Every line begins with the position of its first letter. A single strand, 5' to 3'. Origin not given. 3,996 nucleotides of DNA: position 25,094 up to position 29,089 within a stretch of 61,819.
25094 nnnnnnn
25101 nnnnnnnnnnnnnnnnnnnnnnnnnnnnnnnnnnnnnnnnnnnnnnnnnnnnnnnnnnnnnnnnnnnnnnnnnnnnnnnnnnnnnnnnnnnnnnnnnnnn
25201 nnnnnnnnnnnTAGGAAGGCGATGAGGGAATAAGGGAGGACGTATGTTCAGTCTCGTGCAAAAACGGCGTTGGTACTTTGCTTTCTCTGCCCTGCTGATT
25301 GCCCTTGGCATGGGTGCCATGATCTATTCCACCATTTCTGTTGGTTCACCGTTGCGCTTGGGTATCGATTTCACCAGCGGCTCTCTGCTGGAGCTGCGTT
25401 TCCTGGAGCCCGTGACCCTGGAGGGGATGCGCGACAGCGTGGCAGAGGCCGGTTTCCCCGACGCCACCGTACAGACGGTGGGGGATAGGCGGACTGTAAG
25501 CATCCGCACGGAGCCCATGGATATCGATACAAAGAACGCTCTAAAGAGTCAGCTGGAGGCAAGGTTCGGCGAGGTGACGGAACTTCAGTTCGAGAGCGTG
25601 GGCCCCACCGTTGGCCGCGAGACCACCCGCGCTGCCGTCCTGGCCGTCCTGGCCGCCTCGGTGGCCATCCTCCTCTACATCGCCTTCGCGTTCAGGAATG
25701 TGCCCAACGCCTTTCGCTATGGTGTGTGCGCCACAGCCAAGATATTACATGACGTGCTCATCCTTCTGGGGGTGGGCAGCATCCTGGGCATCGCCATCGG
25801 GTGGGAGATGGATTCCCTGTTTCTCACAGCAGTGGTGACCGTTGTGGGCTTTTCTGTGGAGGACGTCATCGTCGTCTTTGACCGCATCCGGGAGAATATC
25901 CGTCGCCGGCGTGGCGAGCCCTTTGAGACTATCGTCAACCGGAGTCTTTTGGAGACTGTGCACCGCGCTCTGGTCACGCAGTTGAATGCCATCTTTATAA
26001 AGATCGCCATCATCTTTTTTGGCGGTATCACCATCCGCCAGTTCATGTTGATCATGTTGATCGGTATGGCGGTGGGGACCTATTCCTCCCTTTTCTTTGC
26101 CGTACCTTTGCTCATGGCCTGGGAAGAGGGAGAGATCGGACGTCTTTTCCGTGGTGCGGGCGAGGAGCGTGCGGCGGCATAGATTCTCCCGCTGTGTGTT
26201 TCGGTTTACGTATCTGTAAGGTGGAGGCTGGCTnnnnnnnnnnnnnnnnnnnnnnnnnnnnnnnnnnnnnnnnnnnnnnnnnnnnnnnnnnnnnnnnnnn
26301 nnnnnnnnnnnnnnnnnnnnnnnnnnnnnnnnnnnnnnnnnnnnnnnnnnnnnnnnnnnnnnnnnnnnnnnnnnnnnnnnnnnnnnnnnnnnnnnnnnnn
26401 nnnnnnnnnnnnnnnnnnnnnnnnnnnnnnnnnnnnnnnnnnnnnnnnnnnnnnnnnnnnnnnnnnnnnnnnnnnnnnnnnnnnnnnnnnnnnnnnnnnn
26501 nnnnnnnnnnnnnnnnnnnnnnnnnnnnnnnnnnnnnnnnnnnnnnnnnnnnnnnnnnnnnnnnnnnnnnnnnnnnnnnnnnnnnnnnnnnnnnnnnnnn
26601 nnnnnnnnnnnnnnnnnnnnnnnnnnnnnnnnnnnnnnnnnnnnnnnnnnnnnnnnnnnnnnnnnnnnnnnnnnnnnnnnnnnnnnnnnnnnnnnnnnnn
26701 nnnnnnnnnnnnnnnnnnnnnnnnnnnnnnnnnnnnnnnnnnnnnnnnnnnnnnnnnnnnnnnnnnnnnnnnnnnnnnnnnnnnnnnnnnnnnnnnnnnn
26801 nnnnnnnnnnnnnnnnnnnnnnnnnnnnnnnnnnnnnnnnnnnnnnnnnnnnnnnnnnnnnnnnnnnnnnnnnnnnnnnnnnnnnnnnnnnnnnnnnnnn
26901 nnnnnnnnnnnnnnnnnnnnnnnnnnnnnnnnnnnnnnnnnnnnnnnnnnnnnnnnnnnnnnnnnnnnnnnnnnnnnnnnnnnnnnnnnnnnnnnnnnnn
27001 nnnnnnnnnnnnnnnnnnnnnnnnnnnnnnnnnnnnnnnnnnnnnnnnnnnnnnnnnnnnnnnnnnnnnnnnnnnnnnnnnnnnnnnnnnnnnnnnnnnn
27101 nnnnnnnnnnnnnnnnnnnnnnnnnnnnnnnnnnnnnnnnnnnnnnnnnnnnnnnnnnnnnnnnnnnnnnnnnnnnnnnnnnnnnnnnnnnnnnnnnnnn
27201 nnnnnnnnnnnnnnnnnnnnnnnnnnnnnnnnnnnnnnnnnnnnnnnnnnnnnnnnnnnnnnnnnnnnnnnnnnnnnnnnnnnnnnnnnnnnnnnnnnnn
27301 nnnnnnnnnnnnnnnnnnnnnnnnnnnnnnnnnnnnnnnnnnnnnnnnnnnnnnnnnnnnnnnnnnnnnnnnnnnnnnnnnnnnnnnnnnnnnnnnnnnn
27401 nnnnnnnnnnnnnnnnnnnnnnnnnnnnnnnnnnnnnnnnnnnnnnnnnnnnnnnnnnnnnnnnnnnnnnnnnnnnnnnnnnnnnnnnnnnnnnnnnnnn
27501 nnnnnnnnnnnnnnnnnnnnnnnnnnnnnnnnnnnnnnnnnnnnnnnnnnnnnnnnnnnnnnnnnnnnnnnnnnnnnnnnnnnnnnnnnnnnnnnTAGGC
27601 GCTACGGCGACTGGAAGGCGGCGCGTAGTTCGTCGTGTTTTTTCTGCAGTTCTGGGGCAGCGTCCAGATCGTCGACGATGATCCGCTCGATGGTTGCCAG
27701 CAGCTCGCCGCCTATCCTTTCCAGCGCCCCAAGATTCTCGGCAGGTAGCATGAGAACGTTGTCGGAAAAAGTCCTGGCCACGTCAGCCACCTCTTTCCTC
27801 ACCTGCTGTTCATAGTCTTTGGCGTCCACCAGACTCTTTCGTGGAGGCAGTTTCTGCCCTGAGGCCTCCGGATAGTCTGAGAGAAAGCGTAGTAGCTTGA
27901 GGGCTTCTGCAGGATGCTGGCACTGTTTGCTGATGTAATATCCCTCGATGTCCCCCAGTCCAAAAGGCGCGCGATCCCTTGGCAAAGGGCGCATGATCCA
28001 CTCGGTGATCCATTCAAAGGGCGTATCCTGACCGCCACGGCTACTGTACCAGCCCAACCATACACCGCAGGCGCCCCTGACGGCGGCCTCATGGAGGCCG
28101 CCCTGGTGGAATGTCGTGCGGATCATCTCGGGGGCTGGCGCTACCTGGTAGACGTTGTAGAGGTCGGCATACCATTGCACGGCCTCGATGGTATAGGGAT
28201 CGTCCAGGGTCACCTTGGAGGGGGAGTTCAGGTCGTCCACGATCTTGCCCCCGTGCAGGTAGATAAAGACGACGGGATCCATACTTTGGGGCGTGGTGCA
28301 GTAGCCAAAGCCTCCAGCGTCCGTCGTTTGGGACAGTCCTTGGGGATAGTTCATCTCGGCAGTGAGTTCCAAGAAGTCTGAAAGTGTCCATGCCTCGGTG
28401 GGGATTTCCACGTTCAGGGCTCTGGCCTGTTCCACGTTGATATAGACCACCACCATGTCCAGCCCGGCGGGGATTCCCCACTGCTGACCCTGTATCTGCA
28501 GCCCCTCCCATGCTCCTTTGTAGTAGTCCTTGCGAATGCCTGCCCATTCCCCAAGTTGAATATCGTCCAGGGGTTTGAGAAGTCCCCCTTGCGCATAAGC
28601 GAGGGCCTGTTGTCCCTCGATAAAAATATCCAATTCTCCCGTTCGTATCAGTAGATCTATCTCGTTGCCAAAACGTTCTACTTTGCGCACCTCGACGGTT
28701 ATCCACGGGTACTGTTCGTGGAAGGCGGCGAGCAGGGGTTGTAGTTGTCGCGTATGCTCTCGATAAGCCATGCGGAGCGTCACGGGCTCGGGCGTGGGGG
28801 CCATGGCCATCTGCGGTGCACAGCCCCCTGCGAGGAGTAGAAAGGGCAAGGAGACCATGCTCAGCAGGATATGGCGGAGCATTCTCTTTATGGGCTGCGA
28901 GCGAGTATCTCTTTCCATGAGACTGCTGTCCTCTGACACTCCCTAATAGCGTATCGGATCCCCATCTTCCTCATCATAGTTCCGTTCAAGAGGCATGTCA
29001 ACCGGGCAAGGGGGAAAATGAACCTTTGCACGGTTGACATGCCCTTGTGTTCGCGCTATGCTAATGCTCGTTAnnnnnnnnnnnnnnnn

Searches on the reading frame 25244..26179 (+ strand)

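Call 89: search_protein_families(library=pfam, proteins=[window:25244-26179:+], max_evalue=0.00001)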
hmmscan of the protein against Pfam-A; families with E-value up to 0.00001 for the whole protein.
window:25244-26179:+ (312 aa): 2 families
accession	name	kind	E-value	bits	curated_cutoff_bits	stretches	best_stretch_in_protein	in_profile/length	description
PF02355.23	SecD_SecF_C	-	3.4e-49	167.3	20.5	1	102-295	4-188/189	Protein export membrane protein SecD/SecF, C-terminal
PF07549.19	Sec_GG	-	7.8e-06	25.7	20.3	0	33-53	4-24/28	SecD/SecF GG Motif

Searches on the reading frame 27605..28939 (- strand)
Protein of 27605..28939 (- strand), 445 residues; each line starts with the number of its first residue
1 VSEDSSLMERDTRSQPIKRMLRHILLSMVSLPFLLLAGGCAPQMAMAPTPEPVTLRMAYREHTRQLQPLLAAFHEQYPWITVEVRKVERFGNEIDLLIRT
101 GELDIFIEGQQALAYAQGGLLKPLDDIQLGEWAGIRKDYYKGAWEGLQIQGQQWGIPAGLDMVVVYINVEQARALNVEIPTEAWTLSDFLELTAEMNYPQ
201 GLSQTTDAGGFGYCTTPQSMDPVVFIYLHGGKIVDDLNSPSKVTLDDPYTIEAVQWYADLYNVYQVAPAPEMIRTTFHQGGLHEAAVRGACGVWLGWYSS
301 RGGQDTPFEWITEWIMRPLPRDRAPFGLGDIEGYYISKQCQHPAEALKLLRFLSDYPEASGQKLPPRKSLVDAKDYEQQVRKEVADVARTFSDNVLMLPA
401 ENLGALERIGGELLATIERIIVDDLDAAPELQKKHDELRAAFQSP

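Call 89: search_protein_families(library=pfam, proteins=[window:27605-28939:-], max_evalue=0.00001)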
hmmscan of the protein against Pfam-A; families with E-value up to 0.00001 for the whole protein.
window:27605-28939:- (445 aa): 2 families
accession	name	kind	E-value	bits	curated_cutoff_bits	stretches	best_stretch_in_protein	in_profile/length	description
PF13416.11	SBP_bac_8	-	1.9e-11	44.7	27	1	70-355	3-245/279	Bacterial extracellular solute-binding protein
PF01547.30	SBP_bac_1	-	3.7e-11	44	26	1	62-354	4-301/307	Bacterial extracellular solute-binding protein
